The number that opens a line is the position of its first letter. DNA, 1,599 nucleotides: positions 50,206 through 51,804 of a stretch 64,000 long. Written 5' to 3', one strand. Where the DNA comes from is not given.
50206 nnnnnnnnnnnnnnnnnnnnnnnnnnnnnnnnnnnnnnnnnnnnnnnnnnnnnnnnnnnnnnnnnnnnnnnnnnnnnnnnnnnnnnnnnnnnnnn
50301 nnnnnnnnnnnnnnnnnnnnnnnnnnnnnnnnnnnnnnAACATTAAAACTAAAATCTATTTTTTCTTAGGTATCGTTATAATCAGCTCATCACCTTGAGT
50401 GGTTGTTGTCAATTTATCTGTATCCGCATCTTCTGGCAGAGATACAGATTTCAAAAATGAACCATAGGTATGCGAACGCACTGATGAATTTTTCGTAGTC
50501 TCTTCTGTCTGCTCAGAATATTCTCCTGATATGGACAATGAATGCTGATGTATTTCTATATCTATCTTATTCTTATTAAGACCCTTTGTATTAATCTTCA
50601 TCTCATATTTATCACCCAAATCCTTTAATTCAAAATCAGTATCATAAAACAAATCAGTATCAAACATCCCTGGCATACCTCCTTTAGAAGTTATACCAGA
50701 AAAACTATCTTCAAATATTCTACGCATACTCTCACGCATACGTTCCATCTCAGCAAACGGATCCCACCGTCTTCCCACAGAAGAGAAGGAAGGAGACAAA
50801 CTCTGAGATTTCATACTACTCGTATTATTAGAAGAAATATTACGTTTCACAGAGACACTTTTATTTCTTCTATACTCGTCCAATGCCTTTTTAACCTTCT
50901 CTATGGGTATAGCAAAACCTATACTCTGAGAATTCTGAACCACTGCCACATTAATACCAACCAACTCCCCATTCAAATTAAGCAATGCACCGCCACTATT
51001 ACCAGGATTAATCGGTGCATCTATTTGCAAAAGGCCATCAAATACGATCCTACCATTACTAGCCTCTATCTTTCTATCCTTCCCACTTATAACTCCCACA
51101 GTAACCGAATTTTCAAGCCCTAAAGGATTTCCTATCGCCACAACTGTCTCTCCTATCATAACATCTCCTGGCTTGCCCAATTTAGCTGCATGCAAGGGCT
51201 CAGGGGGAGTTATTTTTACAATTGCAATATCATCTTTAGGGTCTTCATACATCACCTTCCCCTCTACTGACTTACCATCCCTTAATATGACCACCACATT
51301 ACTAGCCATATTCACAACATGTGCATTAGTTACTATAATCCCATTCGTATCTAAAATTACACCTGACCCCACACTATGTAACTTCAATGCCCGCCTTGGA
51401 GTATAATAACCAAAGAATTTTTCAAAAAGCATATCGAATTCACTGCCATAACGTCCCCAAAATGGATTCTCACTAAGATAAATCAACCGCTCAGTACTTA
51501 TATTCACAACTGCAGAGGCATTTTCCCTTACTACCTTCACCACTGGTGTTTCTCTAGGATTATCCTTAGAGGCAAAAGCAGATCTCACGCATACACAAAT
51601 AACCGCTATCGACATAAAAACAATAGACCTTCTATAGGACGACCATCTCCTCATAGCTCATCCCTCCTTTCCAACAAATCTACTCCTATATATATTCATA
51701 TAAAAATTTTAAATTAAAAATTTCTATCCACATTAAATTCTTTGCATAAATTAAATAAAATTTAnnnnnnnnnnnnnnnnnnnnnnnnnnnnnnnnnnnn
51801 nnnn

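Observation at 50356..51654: HtrA/DegP-type protease whose PDZ region is replaced by a small-heat-shock-protein alpha-crystallin domain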

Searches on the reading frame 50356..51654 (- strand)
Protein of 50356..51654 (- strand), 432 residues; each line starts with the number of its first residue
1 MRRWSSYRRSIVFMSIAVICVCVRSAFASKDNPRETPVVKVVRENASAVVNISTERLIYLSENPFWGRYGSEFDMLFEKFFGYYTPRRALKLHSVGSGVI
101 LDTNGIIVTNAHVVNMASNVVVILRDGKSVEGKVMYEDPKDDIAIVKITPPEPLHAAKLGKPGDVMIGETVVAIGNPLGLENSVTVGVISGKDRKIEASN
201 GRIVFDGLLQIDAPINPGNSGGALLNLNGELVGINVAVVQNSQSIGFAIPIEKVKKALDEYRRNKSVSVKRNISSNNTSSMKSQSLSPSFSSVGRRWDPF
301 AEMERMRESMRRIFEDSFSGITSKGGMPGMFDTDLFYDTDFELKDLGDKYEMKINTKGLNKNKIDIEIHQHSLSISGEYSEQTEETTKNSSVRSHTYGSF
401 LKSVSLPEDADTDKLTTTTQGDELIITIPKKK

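Call 3: search_protein_families(library=pfam, proteins=[window:50356-51654:-], max_evalue=1)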
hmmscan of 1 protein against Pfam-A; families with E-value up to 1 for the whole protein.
window:50356-51654:- (432 aa): 7 families
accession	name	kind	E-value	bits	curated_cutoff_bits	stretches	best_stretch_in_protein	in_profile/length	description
PF13365.12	Trypsin_2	-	3.3e-32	112.6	27.6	1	96-234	1-144/144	Trypsin-like peptidase domain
PF00089.32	Trypsin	-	2.9e-17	63.7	20.6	1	95-256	26-218/220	Trypsin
PF00011.27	HSP20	-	2.9e-13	50.2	20.8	1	345-432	4-89/102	Hsp20/alpha crystallin family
PF10459.15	Peptidase_S46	-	0.017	14.3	22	1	215-236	630-651/698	Peptidase S46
PF04969.22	CS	-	0.048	15.1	21.3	1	351-430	13-78/78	CS domain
PF17886.7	ArsA_HSP20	-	0.13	12.3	22.5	0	347-378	1-32/63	HSP20-like domain found in ArsA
PF12644.12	DUF3782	-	0.2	12.3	24.4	1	281-318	22-58/78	Protein of unknown function (DUF3782)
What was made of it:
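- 50359..50640 (-): Residues 339-432: alpha-crystallin domain (beta-sandwich). It keeps the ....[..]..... signature and a beta5-beta7 loop as long as in plant class I sHSPs. It ends at beta9 and has no C-terminal I-x-I tail. Pfam HSP20 covers profile positions 4-89 of 102 (call 3).
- On HtrA/DegP family (S1C): No PDZ family at E <= 1 (call 3).
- On Small heat-shock proteins (HSP20 / alpha-crystallin): PF00011 E 2.9e-13 (call 3). The Pfam match stops at position 89 of 102 (call 3).
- Closest known: HtrA/DegP/DegQ/DegS family. Different: There is no PDZ domain (call 3).
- Checked: No PDZ family appears even at E <= 1 (call 3).
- HSP20 scores E 3e-13 with no PDZ hit (call 3).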

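Call 4: search_protein_families(library=ncbifam, proteins=[window:50356-51654:-], max_evalue=0.1)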
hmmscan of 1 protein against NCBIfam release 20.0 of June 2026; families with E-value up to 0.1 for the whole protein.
window:50356-51654:- (432 aa): 15 families
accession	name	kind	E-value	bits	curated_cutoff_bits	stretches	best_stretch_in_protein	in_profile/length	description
TIGR02037.1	degP_htrA_DO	subfamily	7.1e-67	226.2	416.2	1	38-268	3-234/434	Do family serine endopeptidase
NF041521.1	HhoA_HhoB_HtrA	equivalog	1.5e-62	211.8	450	1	38-267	3-229/335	HhoA/HhoB/HtrA family serine endopeptidase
NF047968.1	SerProtHtrA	equivalog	6.8e-53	180.3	470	1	91-262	84-257/357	serine protease HtrA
TIGR02038.1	protease_degS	equivalog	4.2e-41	141.2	422.95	1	86-285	70-271/351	outer membrane-stress sensor serine endopeptidase DegS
NF007526.1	PRK10139.1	equivalog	3.1e-39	134.9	756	1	77-256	72-254/456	serine endoprotease DegQ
NF008189.1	PRK10942.1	equivalog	8.8e-39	133.3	720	1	91-257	110-277/477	serine endoprotease DegP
NF050055.1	SerProtHtrAMycob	equivalog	2.4e-37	129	800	1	93-267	226-412/502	serine protease HtrA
NF008147.1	PRK10898.1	equivalog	1.9e-36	126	408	1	89-266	73-252/352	outer membrane-stress sensor serine endopeptidase DegS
NF053637.1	SerProtHtrAspr2045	equivalog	8.1e-35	120.5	650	1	91-267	100-288/394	serine protease HtrA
NF040960.1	MamE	equivalog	1.7e-34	119.4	800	1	91-258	119-290/659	magnetosome formation protease MamE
NF033740.0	MarP_fam_protase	equivalog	7.4e-23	81.2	250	1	94-267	211-384/390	MarP family serine protease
NF040961.1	MamO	equivalog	2.9e-21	75.5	800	1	92-272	96-278/648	magnetosome protein MamO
NF042420.1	Hsp18_Clos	equivalog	1.7e-07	31.4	195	1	316-431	18-134/147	heat shock protein Hsp18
NF041799.1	Hsp14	equivalog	1e-05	25.5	100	1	342-431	22-109/118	archaeal heat shock protein Hsp14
NF050173.1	tryp_MXAN_2756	equivalog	0.055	13.2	200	0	94-258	49-193/199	MXAN_2756 family trypsin-like serine endoprotease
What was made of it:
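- On HtrA/DegP family (S1C): Do-family, DegP, DegQ and DegS NCBIfam models all score far below their cutoffs and match only the protease half (call 4).
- Closest known: HtrA/DegP/DegQ/DegS family. Different: TIGR02037 scores 226 bits against a cutoff of 416, because only the protease half matches (call 4).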

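Call 5: find_homologous_proteins(query=window:50356-51654:-, max_evalue=0.00001)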
Query window:50356-51654:- (432 aa): 8000 proteins with E <= 0.00001 among 8000 candidates; the best 120 are listed.
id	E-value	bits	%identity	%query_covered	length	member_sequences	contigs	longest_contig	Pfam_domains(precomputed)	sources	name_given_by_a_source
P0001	1.4e-282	955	100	100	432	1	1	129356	PF13365.13,PF00011.28,PF00089.33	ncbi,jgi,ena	-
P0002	1.2e-231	787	81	100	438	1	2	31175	PF13365.13,PF00011.28,PF00089.33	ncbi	-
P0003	3.4e-153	529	58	99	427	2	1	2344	PF13365.13,PF00011.28,PF00089.33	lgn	-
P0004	6.0e-150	518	56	98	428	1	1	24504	PF13365.13,PF00011.28,PF00089.33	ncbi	-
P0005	1.4e-149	517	58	97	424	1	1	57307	PF13365.13,PF00011.28,PF00089.33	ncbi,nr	ncbi:MAG: trypsin-like peptidase domain-containing protein [Candidatus Omnitrophica bacterium]|nr:tr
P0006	5.8e-149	515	58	97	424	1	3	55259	PF13365.13,PF00011.28,PF00089.33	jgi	-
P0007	9.6e-149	514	55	98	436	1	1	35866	PF13365.13,PF00011.28,PF00089.33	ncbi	-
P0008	2.1e-145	503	55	97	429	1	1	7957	PF13365.13,PF00011.28,PF00089.33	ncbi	-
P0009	3.4e-145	502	57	98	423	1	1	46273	PF13365.13,PF00011.28,PF00089.33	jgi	jgi:S1-C subfamily serine protease/HSP20 family molecular chaperone IbpA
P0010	8.2e-145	501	56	99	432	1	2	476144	PF13365.13,PF00011.28,PF00089.33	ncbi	-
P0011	1.7e-144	500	56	96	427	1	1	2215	PF13365.13,PF00011.28,PF00089.33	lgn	-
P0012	1.3e-143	497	55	100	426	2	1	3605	PF13365.13,PF00011.28,PF00089.33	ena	-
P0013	1.1e-142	494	54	98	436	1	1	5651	PF13365.13,PF00011.28,PF00089.33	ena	-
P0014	1.3e-142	494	56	99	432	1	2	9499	PF13365.13,PF00011.28,PF00089.33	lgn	-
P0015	2.2e-142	493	57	93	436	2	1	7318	PF13365.13,PF00011.28,PF00089.33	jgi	jgi:S1-C subfamily serine protease/HSP20 family molecular chaperone IbpA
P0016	8.3e-142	491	55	98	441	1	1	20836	PF13365.13,PF00011.28,PF00089.33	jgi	-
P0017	9.2e-142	491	57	94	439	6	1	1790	PF13365.13,PF00011.28,PF00089.33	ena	-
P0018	9.6e-142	491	55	97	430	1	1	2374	PF13365.13,PF00011.28,PF00089.33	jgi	jgi:S1-C subfamily serine protease/HSP20 family molecular chaperone IbpA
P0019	1.1e-141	491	58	93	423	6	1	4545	PF13365.13,PF00011.28,PF00089.33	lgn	-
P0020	1.4e-141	490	53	100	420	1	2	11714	PF13365.13,PF00011.28,PF00089.33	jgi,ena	-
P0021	1.6e-141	490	57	93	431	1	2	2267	PF13365.13,PF00011.28,PF00089.33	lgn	-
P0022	2.0e-141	490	53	97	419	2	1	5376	PF13365.13,PF00011.28,PF00089.33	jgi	jgi:S1-C subfamily serine protease/HSP20 family molecular chaperone IbpA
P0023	2.0e-141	490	56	93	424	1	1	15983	PF13365.13,PF00011.28,PF00089.33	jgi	jgi:S1-C subfamily serine protease/HSP20 family molecular chaperone IbpA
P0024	2.6e-140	486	56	98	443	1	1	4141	PF13365.13,PF00011.28,PF00089.33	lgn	-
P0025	1.9e-139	483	54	98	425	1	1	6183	PF13365.13,PF00011.28,PF00089.33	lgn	-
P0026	4.3e-139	482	52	98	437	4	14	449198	PF13365.13,PF00011.28,PF00089.33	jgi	jgi:S1-C subfamily serine protease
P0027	8.8e-139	481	55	97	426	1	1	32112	PF13365.13,PF00011.28,PF00089.33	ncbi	-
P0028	9.3e-139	481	52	98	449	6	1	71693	PF13365.13,PF00011.28,PF00089.33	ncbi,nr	ncbi:MAG: hypothetical protein DRP85_01615 [Candidatus Makaraimicrobium thalassicum]|nr:MAG: hypothe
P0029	1.1e-138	481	54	98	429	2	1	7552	PF13365.13,PF10459.16,PF00011.28,PF00089.33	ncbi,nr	ncbi:MAG: trypsin-like peptidase domain-containing protein [Candidatus Omnitrophica bacterium]|nr:tr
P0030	2.4e-138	480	54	97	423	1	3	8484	PF13365.13,PF00011.28,PF00089.33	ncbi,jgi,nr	ncbi:MAG: trypsin-like peptidase domain-containing protein [Deltaproteobacteria bacterium]|nr:trypsi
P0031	3.0e-138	479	52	98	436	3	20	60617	PF13365.13,PF00011.28,PF00089.33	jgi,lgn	jgi:S1-C subfamily serine protease/HSP20 family molecular chaperone IbpA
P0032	1.0e-137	478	54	98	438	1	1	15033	PF13365.13,PF00011.28,PF00089.33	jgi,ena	-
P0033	8.4e-137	475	54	98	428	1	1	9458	PF13365.13,PF00011.28,PF00089.33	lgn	-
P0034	1.2e-136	474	53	98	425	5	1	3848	PF13365.13,PF00011.28,PF00089.33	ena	-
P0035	4.4e-136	472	54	98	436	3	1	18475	PF13365.13,PF00011.28,PF00089.33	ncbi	-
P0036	1.5e-135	470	52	96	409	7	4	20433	PF13365.13,PF00011.28,PF00089.33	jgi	jgi:S1-C subfamily serine protease/HSP20 family molecular chaperone IbpA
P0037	4.0e-135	469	54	97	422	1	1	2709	PF13365.13,PF00011.28,PF00089.33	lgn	-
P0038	2.8e-134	466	53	97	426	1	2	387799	PF13365.13,PF00011.28,PF00089.33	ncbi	-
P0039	6.0e-134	465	53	98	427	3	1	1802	PF13365.13,PF00011.28,PF00089.33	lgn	-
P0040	6.4e-134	465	54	97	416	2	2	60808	PF13365.13,PF00011.28,PF00089.33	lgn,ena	-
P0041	1.1e-133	464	53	99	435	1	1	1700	PF13365.13,PF10459.16,PF00011.28,PF00089.33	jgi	jgi:S1-C subfamily serine protease/HSP20 family molecular chaperone IbpA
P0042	1.3e-133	464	50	98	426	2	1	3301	PF13365.13,PF00011.28,PF00089.33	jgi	jgi:S1-C subfamily serine protease/HSP20 family molecular chaperone IbpA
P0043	4.2e-133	462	55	94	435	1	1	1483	PF13365.13,PF10459.16,PF00011.28,PF00089.33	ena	-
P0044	1.1e-132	461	52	98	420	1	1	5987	PF13365.13,PF00011.28,PF00089.33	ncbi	-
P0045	8.7e-132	458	53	93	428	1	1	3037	PF13365.13,PF00011.28,PF00089.33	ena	-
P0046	4.6e-131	456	50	100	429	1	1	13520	PF13365.13,PF00011.28,PF00089.33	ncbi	ncbi:MAG: trypsin-like peptidase domain-containing protein [Candidatus Omnitrophota bacterium]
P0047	5.1e-131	456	50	97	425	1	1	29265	PF13365.13,PF00011.28,PF00089.33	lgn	-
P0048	6.2e-130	452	52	97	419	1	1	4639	PF13365.13,PF00011.28,PF00089.33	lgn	-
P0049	2.1e-129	450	50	100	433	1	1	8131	PF13365.13,PF00011.28,PF00089.33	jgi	jgi:S1-C subfamily serine protease/HSP20 family molecular chaperone IbpA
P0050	1.6e-128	447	49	98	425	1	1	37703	PF13365.13,PF00011.28,PF00089.33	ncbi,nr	ncbi:MAG: trypsin-like peptidase domain-containing protein [Candidatus Omnitrophica bacterium]|nr:tr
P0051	3.9e-127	443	49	100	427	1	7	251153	PF13365.13,PF10459.16,PF00011.28,PF00089.33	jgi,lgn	jgi:S1-C subfamily serine protease/HSP20 family molecular chaperone IbpA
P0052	1.3e-126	441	50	98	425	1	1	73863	PF13365.13,PF00011.28,PF00089.33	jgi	-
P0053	1.8e-123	431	48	98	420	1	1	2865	PF13365.13,PF00011.28,PF00089.33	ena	-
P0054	5.1e-123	429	50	98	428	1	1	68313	PF13365.13,PF00011.28,PF00089.33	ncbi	-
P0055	5.8e-123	429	50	98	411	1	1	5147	PF13365.13,PF00011.28,PF00089.33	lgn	-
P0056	8.3e-123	428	49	97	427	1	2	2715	PF13365.13,PF00011.28,PF00089.33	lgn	-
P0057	1.8e-120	421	52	94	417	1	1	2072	PF13365.13,PF00011.28,PF00089.33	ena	-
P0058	3.8e-120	420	51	91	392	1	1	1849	PF13365.13,PF00011.28,PF00089.33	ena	-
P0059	6.0e-118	412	47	98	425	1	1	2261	PF13365.13,PF00011.28,PF00089.33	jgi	jgi:S1-C subfamily serine protease/HSP20 family molecular chaperone IbpA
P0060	3.6e-116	407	49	98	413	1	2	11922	PF13365.13,PF00011.28,PF00089.33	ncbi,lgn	-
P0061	4.8e-116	406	47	94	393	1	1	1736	PF13365.13,PF00011.28,PF00089.33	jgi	jgi:serine protease Do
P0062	1.3e-114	401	49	95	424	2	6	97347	PF13365.13,PF00011.28,PF00089.33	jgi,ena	-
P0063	3.2e-114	400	49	93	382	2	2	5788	PF13365.13,PF00011.28,PF00089.33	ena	-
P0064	3.8e-114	400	51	92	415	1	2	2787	PF13365.13,PF00011.28,PF00089.33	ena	-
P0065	1.0e-113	399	49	100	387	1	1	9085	PF13365.13,PF00011.28,PF00089.33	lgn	-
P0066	1.1e-113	398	47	94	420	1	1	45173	PF13365.13,PF00011.28,PF00089.33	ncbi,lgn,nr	ncbi:MAG: trypsin-like peptidase domain-containing protein [Candidatus Omnitrophica bacterium]|nr:tr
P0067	1.6e-113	398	46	97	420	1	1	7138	PF13365.13,PF00011.28,PF00089.33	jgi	jgi:S1-C subfamily serine protease/HSP20 family molecular chaperone IbpA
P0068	7.4e-113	396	45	97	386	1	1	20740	PF13365.13,PF00011.28,PF00089.33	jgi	-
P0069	4.1e-111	390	46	100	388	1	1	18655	PF13365.13,PF00011.28,PF00089.33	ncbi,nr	ncbi:MAG: trypsin-like peptidase domain-containing protein [Candidatus Omnitrophica bacterium]|nr:tr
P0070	4.7e-111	390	45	97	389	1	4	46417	PF13365.13,PF00011.28,PF00089.33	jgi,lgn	-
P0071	2.7e-110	387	47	100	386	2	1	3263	PF13365.13,PF00011.28,PF00089.33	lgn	-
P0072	1.6e-109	385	47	98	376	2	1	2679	PF13365.13,PF00011.28,PF00089.33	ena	-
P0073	2.3e-109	384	45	98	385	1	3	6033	PF13365.13,PF00011.28,PF00089.33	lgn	-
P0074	2.6e-109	384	44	98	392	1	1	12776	PF13365.13,PF00011.28,PF00089.33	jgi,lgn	-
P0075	2.6e-109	384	45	97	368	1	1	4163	PF13365.13,PF00011.28,PF00089.33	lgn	-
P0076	7.8e-109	382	45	100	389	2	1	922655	PF13365.13,PF00011.28,PF00089.33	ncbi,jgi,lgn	ncbi:MAG: trypsin-like peptidase domain-containing protein [Candidatus Omnitrophota bacterium]|jgi:S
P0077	9.7e-109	382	46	95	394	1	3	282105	PF13365.13,PF00011.28,PF00089.33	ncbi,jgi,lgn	jgi:S1-C subfamily serine protease/HSP20 family molecular chaperone IbpA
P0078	1.6e-108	381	46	94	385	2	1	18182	PF13365.13,PF00011.28,PF00089.33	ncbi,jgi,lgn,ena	ncbi:MAG: trypsin-like peptidase domain-containing protein [Candidatus Omnitrophota bacterium]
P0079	8.0e-108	379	45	97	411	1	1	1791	PF13365.13,PF00011.28,PF00089.33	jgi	jgi:S1-C subfamily serine protease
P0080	1.2e-107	379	46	99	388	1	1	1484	PF13365.13,PF00011.28,PF00089.33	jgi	-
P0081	2.8e-107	377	47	98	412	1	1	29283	PF13365.13,PF00011.28,PF00089.33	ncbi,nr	ncbi:MAG: trypsin-like peptidase domain-containing protein [Candidatus Omnitrophica bacterium]|nr:tr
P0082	3.6e-106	374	44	97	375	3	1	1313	PF13365.13,PF00011.28,PF00089.33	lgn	-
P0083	6.0e-105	370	46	97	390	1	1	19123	PF13365.13,PF10459.16,PF00011.28,PF00089.33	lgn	-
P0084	3.5e-104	367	66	61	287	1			PF13365.13,PF00089.33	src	-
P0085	4.4e-104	367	46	94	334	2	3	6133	PF13365.13,PF00011.28,PF00089.33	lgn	-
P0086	4.9e-104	367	46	94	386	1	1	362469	PF13365.13,PF10459.16,PF00011.28,PF00089.33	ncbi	-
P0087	1.6e-103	365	64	60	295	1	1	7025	PF13365.13,PF00089.33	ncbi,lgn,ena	-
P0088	2.6e-103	364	48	94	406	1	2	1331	PF13365.13,PF00011.28,PF00089.33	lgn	-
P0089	3.6e-103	364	58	60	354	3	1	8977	PF13365.13,PF00011.28,PF00089.33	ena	-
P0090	1.9e-102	361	46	97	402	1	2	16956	PF13365.13,PF00011.28,PF00089.33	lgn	-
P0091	2.1e-102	361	48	97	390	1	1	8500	PF13365.13,PF00011.28,PF00089.33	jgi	-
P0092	1.6e-100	355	58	58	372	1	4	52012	PF13365.13,PF00011.28,PF00089.33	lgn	-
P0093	6.2e-100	353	45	99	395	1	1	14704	PF13365.13,PF00011.28,PF00089.33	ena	-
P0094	6.7e-100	353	45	98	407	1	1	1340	PF13365.13,PF00011.28,PF00089.33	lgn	-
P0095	1.3e-99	352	47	92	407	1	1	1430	PF13365.13,PF00011.28,PF00089.33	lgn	-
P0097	1.5e-92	329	47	88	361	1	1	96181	PF13365.13,PF00011.28,PF00089.33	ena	-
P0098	5.8e-87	310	50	72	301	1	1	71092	PF13365.13,PF00089.33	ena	-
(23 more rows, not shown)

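Call 10: search_solved_structures(query=window:50356-51654:-, max_evalue=0.01, show_alignments=0)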
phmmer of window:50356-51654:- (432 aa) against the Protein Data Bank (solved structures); distinct sequences matched with E-value up to 0.01: 119 (the best 60 are shown).
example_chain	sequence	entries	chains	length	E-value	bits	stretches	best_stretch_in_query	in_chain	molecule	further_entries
1l1j_A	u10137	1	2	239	3.5e-48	167.8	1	35-267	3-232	heat shock protease HtrA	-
5t63_A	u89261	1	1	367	3.2e-45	158.1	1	28-256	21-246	Putative serine protease HhoA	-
5t69_A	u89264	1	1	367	8.2e-45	156.7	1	28-256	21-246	Putative serine protease HhoA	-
5b6l_A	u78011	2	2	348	1e-44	156.4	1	41-256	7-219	Putative serine protease HhoA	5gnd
7co5_H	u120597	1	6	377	2.9e-36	128.5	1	40-254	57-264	AlgW protein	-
7co2_A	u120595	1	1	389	3.8e-36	128.1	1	41-254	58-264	AlgW protein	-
7co3_A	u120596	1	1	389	8.3e-36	127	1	40-254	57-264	AlgW protein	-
7co7_D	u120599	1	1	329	9.7e-36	126.8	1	42-254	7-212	AlgW protein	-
9nzj_A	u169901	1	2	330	4.9e-34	121.2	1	77-261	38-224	peptidase Do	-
3qo6_A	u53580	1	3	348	8.9e-34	120.4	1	95-263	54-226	Protease Do-like 1, chloroplastic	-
2zle_A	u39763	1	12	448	9.7e-34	120.2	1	91-259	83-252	Protease do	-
3mh5_A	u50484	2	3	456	1e-33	120.2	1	91-259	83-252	Protease do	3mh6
8f0a_A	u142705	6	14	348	1.3e-33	119.8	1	90-259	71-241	Periplasmic serine endoprotease DegP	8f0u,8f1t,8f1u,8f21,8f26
3sti_A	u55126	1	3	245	1.6e-33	119.5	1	70-254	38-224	Protease degQ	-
5y28_A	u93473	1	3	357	1.7e-33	119.4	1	41-260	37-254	Periplasmic serine endoprotease DegP-like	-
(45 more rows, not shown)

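Call 11: find_encoding_contigs(protein=P0001, flank=3000, max_places=3)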
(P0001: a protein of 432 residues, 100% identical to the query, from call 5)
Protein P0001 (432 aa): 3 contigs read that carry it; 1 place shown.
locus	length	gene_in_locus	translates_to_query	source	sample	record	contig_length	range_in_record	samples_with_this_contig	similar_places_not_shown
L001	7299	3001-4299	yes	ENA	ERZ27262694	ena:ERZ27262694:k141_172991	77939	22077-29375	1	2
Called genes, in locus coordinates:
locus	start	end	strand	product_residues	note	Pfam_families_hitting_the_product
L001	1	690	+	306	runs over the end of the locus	PF03975:CheD, PF00072:Response_reg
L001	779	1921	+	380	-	PF00561:Abhydrolase_1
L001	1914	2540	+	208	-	PF07021:MetW, PF13489:Methyltransf_23, PF13847:Methyltransf_31, PF08241:Methyltransf_11, PF08242:Methyltransf_12 (weak), PF13649:Methyltransf_25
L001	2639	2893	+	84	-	PF01106:NifU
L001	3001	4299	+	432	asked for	PF00089:Trypsin, PF13365:Trypsin_2, PF00011:HSP20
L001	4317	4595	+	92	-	PF00708:Acylphosphatase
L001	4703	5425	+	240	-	PF00149:Metallophos, PF12850:Metallophos_2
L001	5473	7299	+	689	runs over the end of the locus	PF22745:Nlig-Ia, PF01653:DNA_ligase_aden, PF03120:OB_DNA_ligase, PF03119:DNA_ligase_ZBD (weak), PF14520:HHH_5 (faint), PF12826:HHH_2, PF00533:BRCT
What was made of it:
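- Independent assemblies: the identical protein is on three contigs (calls 5, 11). The identical protein is on three independent contigs, and 95 related clusters share the architecture (calls 5, 11).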

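Call 17: predict_structure(alignment_id=A1)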
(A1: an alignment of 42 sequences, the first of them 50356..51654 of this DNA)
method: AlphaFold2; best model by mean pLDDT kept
length: 432 residues; sequences in the alignment: 42
mean_pLDDT: 76.4   pTM: 0.67
mean pLDDT of the five models: 76.4, 74.6, 72.0, 64.6, 64.4
residues with pLDDT >= 90: 155; 70-90: 143; 50-70: 61; < 50: 73
segments of 3 or more residues with pLDDT < 50: 56-70, 82-92, 275-295, 317-338
pLDDT, mean of each block of 10 residues (from residue 1): 79 93 70 86 94 60 43 52 41 72 96 79 88 91 94 95 91 84 91 85 86 81 95 83 79 95 88 53 41 53 72 54 37 43 88 85 84 83 66 69 87 89 91 88
secondary structure, 60 per line:
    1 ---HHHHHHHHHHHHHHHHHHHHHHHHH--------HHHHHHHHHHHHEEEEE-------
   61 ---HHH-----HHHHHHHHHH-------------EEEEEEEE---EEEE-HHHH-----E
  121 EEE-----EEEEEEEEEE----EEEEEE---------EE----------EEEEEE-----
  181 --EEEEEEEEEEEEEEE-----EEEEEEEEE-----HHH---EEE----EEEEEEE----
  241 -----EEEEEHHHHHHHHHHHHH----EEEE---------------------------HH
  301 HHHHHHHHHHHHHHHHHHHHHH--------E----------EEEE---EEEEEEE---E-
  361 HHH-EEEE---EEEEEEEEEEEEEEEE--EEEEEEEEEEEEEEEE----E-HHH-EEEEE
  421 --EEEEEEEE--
elements in order: H4-28 H37-48 E49-53 H72-81 E95-102 E106-109 H111-114 E120-123 E129-138 E143-148 E170-175 E183-197 E203-211 E223-225 E230-236 E246-250 H251-263 E268-271 H299-322 E342-345 E349-355 E365-368 E372-387 E390-405 E416-420 E423-430
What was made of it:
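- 50770..50853 (-): Residues 268-295: Ser/Asn-rich disordered linker, variable in length and sequence across the family. pLDDT is below 50 over 275-295 (call 17).
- The linker and residues 317-338 are disordered (call 17). There is a long disordered linker (call 17).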
